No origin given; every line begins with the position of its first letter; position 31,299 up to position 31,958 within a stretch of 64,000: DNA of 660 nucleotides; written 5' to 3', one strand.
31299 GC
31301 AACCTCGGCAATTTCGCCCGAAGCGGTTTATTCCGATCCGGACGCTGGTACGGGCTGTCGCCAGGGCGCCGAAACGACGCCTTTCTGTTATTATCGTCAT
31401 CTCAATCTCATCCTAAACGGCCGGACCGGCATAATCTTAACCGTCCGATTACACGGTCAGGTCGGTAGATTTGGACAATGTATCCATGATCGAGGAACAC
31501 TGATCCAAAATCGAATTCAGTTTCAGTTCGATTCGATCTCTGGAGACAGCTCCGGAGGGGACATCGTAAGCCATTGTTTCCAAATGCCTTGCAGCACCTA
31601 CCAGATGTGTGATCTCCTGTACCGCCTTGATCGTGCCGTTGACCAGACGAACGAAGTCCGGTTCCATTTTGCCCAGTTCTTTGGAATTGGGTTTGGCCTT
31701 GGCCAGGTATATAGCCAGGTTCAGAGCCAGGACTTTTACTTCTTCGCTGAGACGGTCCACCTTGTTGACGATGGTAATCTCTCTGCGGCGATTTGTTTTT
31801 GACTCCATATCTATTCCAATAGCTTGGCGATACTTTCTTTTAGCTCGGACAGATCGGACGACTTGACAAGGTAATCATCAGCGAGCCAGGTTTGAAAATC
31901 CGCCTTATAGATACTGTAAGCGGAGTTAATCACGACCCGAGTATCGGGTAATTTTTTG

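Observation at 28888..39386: Unusual signalling tail fused to the flagellar operon in place of a chemotaxis block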

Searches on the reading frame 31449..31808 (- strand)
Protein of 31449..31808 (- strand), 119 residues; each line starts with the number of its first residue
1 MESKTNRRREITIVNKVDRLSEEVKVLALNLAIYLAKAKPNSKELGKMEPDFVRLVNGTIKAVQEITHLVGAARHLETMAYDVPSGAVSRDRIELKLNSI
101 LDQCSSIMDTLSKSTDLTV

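Call 4: search_protein_families(library=pfam, proteins=[window:31449-31808:-], max_evalue=0.1)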
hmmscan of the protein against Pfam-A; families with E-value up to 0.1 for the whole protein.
window:31449-31808:- (119 aa): 1 family
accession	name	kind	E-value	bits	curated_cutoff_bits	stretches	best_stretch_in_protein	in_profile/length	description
PF00015.26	MCPsignal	-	0.014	15.7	34.6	1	10-112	34-145/172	Methyl-accepting chemotaxis protein (MCP) signalling domain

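Call 11: find_encoding_contigs(protein=window:31449-31808:-, flank=10000, max_places=10)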
Protein window:31449-31808:- (119 aa): 8 contigs read that carry it; 3 places shown.
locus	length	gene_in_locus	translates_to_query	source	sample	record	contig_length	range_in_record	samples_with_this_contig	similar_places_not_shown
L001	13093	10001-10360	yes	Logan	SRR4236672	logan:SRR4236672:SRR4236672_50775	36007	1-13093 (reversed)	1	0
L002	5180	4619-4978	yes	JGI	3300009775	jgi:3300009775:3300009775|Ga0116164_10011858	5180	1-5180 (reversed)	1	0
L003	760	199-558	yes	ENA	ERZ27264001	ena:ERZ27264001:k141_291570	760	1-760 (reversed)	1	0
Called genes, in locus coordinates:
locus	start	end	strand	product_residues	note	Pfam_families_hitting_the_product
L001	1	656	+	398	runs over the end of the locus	PF00448:SRP54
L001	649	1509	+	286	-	PF10609:ParA, PF13614:AAA_31, PF01656:CbiA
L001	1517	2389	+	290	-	PF04542:Sigma70_r2, PF04539:Sigma70_r3, PF04545:Sigma70_r4, PF08281:Sigma70_r4_2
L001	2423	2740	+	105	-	-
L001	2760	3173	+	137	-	-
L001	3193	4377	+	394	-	PF09986:DUF2225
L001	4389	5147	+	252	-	PF12945:PilZNR, PF07238:PilZ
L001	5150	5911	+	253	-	PF07238:PilZ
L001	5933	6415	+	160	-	PF07238:PilZ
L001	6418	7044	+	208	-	-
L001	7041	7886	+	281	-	PF01590:GAF (weak), PF13185:GAF_2, PF00512:HisKA (weak)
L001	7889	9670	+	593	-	PF01590:GAF, PF13185:GAF_2 (faint), PF13492:GAF_3 (faint), PF00512:HisKA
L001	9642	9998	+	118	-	PF00072:Response_reg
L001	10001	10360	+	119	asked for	-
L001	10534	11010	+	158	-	PF00072:Response_reg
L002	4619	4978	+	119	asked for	-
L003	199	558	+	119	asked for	-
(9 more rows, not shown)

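Call 19: search_protein_representatives(protein=window:31449-31808:-)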
Query: 119 residues. Proteins with E-value up to 0.001 (for the whole library): 41; up to 1e-10: 29; up to 1e-30: 1. The best 41 are listed.
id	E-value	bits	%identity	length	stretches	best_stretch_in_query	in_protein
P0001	3.8e-34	133.4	60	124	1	12-117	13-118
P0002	3.9e-27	110.9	50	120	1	4-113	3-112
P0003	1.1e-26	109.5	49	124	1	2-115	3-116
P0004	5.8e-26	107.1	52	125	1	11-115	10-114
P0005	3.9e-24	101.2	51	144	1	12-113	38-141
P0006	9.5e-24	100.0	45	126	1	4-115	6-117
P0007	2.3e-22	95.5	49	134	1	10-112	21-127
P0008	3.8e-22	94.9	46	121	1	2-117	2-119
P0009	2.2e-21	92.4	43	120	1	10-113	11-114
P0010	1.1e-20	90.2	44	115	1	7-118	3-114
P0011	2.4e-20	89.1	47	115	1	7-112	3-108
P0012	6.0e-20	87.8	41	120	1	4-117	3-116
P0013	7.1e-20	87.6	54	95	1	27-111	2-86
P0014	9.4e-20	87.2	49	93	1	27-113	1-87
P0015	1.3e-19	86.7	50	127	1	12-112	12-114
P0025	4.8e-14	68.8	39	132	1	13-113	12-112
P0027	8.0e-13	64.9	33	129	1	7-111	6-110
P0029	2.9e-11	59.9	36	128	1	12-112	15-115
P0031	9.5e-10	55.1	42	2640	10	83-116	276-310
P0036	2.7e-07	47.2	32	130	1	4-105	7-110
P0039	2.0e-05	41.2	29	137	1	14-102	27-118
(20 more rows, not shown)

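Call 33: search_solved_structures(query=A1, max_evalue=10, show_alignments=3)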
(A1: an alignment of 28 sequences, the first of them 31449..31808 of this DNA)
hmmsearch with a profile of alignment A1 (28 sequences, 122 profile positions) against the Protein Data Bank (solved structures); distinct sequences matched with E-value up to 10: 28.
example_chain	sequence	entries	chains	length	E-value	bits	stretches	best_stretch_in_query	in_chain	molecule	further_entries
8a3k_UNK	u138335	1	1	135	2.5e-05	27.3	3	78-118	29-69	sc-apCC-4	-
2ch7_A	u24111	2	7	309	0.0016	21.5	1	9-116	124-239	METHYL-ACCEPTING CHEMOTAXIS PROTEIN | Methyl-accepting chemotaxis protein 2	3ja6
3ja6_H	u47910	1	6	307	0.0018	21.2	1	9-116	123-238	Methyl-accepting chemotaxis protein 2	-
2ch7_B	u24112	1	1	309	0.002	21.2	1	9-116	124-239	METHYL-ACCEPTING CHEMOTAXIS PROTEIN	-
31cj_A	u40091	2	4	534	0.008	19.2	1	12-111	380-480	Aerotaxis receptor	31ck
9r1m_A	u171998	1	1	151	0.0085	19.1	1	77-118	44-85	sc-apCC-4-LMF-1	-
9r1k_A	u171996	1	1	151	0.0089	19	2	87-117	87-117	sc-apCC-4-A7F-1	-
9r1j_A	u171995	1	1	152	0.013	18.5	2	73-117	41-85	sc-apCC-4-NR-1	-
1qu7_A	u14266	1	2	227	0.019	18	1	5-102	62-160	METHYL-ACCEPTING CHEMOTAXIS PROTEIN I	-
6s18_A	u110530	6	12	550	0.025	17.6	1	13-93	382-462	Aromatic acid chemoreceptor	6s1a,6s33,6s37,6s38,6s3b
3zx6_A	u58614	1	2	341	0.033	17.2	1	5-105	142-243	HAMP, METHYL-ACCEPTING CHEMOTAXIS PROTEIN I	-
9r1o_A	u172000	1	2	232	0.034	17.2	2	11-116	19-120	sc-apCC-6-DPH-NR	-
8c5v_I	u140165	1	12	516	0.068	16.2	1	5-105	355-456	Methyl-accepting chemotaxis protein I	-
6s1k_E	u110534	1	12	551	0.075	16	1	5-105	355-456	Methyl-accepting chemotaxis protein I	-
9r1n_A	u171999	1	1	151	0.078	16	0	11-32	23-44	sc-apCC-4-DPH-2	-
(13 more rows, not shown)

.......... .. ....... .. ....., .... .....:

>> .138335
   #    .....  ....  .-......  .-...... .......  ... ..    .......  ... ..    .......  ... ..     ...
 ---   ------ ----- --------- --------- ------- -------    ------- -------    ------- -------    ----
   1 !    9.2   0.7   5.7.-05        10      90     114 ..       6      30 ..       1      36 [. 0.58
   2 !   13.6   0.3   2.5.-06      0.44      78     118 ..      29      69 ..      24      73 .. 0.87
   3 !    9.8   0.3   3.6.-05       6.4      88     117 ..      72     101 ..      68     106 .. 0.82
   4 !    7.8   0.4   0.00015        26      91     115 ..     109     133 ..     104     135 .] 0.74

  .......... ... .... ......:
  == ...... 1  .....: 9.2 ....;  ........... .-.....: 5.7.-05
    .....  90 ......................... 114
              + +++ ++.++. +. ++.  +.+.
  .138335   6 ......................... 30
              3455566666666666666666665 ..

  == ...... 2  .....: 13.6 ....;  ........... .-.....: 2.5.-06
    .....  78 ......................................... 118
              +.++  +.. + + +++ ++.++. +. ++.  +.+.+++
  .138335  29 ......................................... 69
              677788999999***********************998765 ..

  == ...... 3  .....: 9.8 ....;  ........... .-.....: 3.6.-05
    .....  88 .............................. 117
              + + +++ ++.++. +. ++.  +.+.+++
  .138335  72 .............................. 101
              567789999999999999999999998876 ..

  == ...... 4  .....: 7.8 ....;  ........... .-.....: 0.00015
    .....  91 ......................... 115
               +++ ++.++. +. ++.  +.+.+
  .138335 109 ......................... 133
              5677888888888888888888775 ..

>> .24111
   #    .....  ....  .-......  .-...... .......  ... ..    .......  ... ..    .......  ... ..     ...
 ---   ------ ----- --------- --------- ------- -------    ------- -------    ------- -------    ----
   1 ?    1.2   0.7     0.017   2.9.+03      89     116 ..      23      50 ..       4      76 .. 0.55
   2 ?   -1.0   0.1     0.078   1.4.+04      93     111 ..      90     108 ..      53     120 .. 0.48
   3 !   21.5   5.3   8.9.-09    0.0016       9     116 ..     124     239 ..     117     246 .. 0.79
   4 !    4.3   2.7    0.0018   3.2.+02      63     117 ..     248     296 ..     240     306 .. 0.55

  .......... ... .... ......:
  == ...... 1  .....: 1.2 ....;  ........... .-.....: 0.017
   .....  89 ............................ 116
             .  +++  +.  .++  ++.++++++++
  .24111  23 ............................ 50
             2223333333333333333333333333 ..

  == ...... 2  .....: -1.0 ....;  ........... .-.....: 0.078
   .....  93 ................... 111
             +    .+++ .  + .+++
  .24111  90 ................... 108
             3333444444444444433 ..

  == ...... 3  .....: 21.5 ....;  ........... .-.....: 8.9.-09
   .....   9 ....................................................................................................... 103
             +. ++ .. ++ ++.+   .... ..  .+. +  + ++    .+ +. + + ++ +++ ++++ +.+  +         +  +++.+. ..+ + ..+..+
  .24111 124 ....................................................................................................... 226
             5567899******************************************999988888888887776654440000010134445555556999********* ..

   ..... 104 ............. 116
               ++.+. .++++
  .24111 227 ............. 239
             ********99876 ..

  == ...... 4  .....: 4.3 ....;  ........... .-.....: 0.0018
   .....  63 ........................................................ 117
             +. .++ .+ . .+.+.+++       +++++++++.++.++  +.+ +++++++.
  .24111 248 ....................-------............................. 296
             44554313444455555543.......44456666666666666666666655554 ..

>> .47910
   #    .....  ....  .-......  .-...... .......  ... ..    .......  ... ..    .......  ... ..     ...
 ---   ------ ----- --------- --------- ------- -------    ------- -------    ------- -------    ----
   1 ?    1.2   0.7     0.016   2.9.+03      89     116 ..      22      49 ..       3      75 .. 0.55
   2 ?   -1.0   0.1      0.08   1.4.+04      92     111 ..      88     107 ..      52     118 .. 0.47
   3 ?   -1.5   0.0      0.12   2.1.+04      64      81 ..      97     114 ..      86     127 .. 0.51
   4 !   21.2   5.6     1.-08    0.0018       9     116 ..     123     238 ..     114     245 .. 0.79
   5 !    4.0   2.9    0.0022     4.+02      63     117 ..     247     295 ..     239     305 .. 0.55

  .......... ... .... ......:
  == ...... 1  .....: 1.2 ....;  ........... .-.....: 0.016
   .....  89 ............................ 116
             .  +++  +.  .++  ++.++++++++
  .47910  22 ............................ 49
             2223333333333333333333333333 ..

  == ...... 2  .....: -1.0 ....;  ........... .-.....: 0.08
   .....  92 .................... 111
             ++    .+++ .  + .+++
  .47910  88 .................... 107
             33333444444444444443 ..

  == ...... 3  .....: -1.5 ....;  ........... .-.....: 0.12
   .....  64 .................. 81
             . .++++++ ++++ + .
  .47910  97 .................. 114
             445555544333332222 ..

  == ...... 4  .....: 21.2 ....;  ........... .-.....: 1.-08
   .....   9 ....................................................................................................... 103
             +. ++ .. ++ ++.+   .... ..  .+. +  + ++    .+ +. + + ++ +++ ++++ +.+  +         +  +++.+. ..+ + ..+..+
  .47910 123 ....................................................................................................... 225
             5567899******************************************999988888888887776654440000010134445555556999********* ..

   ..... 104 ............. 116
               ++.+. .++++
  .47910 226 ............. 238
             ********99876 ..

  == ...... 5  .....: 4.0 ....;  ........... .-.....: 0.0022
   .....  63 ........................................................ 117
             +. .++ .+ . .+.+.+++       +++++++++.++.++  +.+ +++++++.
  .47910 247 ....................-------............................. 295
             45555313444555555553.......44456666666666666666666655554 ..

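Call 34: search_protein_families(library=pfam, alignment_id=A1, max_evalue=0.1)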
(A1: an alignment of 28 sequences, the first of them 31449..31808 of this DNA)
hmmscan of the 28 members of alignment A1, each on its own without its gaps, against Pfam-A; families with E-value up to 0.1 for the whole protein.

A. member 1, window:31449-31808:- (119 aa): 1 family
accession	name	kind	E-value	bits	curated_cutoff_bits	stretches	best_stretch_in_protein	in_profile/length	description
PF00015.26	MCPsignal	-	0.014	15.7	34.6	1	10-112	34-145/172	Methyl-accepting chemotaxis protein (MCP) signalling domain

B. families by the number of members that match (of 28 scanned): 34 families (the first 25 are shown)
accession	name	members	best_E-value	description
PF00015.26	MCPsignal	9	8.4e-05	Methyl-accepting chemotaxis protein (MCP) signalling domain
PF10303.14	DUF2408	2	0.0027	Protein of unknown function (DUF2408)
PF25066.1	TPR_VPS8_2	2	0.0051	VPS8-like, TPR-like repeats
PF06008.19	Laminin_I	2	0.018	Laminin Domain I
PF01865.21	PhoU_div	2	0.027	Protein of unknown function DUF47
PF06103.16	DUF948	2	0.03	Bacterial protein of unknown function (DUF948)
PF03395.19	Pox_P4A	1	0.0011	Poxvirus P4A protein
PF23386.1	NPP-6_helical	1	0.0015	NPP-6, helical domain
PF22977.2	WHD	1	0.0031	Winged helix domain, variant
PF18595.6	Nuf2_DHR10-like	1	0.0064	Nuf2, DHR10-like domain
PF05130.17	FlgN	1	0.0068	FlgN protein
PF03961.19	FapA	1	0.0092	Flagellar Assembly Protein A beta solenoid domain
PF14705.12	Costars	1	0.017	Costars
PF13747.11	DUF4164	1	0.018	Domain of unknown function (DUF4164)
PF15785.10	SMG1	1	0.019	Serine/threonine-protein kinase smg-1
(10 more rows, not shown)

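Call 40: search_protein_families(library=ncbifam, proteins=[window:31449-31808:-], max_evalue=0.05)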
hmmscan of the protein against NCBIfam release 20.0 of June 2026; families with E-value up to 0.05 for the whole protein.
window:31449-31808:- (119 aa): 0 families

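Call 52: predict_structure(alignment_id=A1)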
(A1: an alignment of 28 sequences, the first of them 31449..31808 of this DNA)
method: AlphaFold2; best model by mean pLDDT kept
length: 119 residues; sequences in the alignment: 28
mean_pLDDT: 71.9   pTM: 0.42
mean pLDDT of the five models: 71.9, 71.8, 71.4, 70.0, 69.2
residues with pLDDT >= 90: 0; 70-90: 80; 50-70: 35; < 50: 4
segments of 3 or more residues with pLDDT < 50: none
pLDDT, mean of each block of 10 residues (from residue 1): 58 77 81 80 80 80 79 64 54 72 76 61
secondary structure, 60 per line:
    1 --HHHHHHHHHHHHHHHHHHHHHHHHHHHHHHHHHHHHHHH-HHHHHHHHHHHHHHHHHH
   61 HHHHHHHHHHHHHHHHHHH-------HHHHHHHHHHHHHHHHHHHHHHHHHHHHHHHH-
elements in order: H3-41 H43-79 H87-118

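Call 56: fold_search(model_id=the predicted structure, library=pdb)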
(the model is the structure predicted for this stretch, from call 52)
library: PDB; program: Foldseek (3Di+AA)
matches with E <= 10: 148; with E <= 0.001: 0
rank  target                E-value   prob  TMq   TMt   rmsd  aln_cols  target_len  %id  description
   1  7jz2_C                1.1e-01  0.82  0.35  0.33   7.0        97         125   13  Succinate: quinone oxidoreductase SQR from E.coli K12 (released 2021-01-20)
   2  2wdr_C                3.6e-01  0.54  0.34  0.33   7.1        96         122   14  E. coli succinate:quinone oxidoreductase (SQR) with pentachlorophenol bound (released 2009-08-25)
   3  8f2k_G                8.9e-01  0.21  0.32  0.36  16.7       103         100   14  Structure of yeast F1-ATPase determined with 100 micromolar cruentaren A (released 2023-04-05)
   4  4afl_E                1.0e+00  0.66  0.47  0.54   5.0        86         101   16  The crystal structure of the ING4 dimerization domain reveals the functional organization of the ING family of chromat (released 2012-02-22)
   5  6tz4_01               1.1e+00  0.51  0.49  0.35   8.1       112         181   16  CryoEM reconstruction of membrane-bound ESCRT-III filament composed of CHMP1B+IST1 (right-handed) (released 2020-04-08)
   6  1dow_A                1.1e+00  0.30  0.39  0.26   5.7        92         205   15  CRYSTAL STRUCTURE OF A CHIMERA OF BETA-CATENIN AND ALPHA-CATENIN (released 2000-07-12)
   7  7lbm_q                1.1e+00  0.16  0.32  0.31  13.0       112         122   14  Structure of the human Mediator-bound transcription pre-initiation complex (released 2021-03-24)
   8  5szk_A                1.3e+00  0.25  0.42  0.36  12.1       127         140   12  Structure of human N-terminally engineered Rab1b in complex with the bMERB domain of Mical-cL (released 2016-08-24)
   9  6dhz_D                1.3e+00  0.11  0.26  0.29   8.2        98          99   13  Crystallographic octamer of a metal-free RIDC1 variant bearing two disulfide bonded cysteines (released 2018-07-25)
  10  9bia_D                1.4e+00  0.41  0.50  0.53   6.3       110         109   13  Cryo-EM structure of NINJ1 K45Q bound to Nb538 (released 2024-10-16)
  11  4lws_A                1.5e+00  0.51  0.52  0.61  10.9        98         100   13  EsxA : EsxB (SeMet) hetero-dimer from Thermomonospora curvata (released 2015-02-04)
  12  6s1k_E                1.7e+00  0.30  0.43  0.47   8.6        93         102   17  E. coli Core Signaling Unit, carrying QQQQ receptor mutation (released 2020-01-22)
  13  3fav_C                1.8e+00  0.77  0.57  0.73   2.3        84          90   14  Structure of the CFP10-ESAT6 complex from Mycobacterium tuberculosis (released 2009-11-24)
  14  6tza_A                1.8e+00  0.35  0.52  0.37   8.1       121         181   17  CryoEM reconstruction of ESCRT-III filament composed of IST1 NTD R16E K27E double mutant (released 2020-04-08)
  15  9g0d_B                2.1e+00  0.08  0.29  0.24  14.2       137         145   12  Structure of human Mical1 bMERB_V978A domain:Rab10 complex. (released 2025-07-02)
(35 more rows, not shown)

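Call 73: find_encoding_contigs(protein=P0036, flank=10000, max_places=3)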
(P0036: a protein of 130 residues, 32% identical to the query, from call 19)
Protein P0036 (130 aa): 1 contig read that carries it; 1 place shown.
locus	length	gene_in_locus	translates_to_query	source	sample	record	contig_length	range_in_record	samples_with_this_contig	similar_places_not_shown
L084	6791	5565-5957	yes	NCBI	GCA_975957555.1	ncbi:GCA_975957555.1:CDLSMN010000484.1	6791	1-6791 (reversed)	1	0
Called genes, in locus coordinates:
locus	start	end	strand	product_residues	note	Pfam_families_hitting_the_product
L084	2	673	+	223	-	?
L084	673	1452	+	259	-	PF07238:PilZ (weak)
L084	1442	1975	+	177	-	-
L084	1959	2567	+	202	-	-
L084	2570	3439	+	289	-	PF01590:GAF, PF13185:GAF_2, PF13492:GAF_3, PF00512:HisKA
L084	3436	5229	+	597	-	PF00989:PAS (weak), PF01590:GAF, PF13185:GAF_2, PF13492:GAF_3 (faint), PF00512:HisKA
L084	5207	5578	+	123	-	PF00072:Response_reg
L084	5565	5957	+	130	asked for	-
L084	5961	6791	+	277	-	?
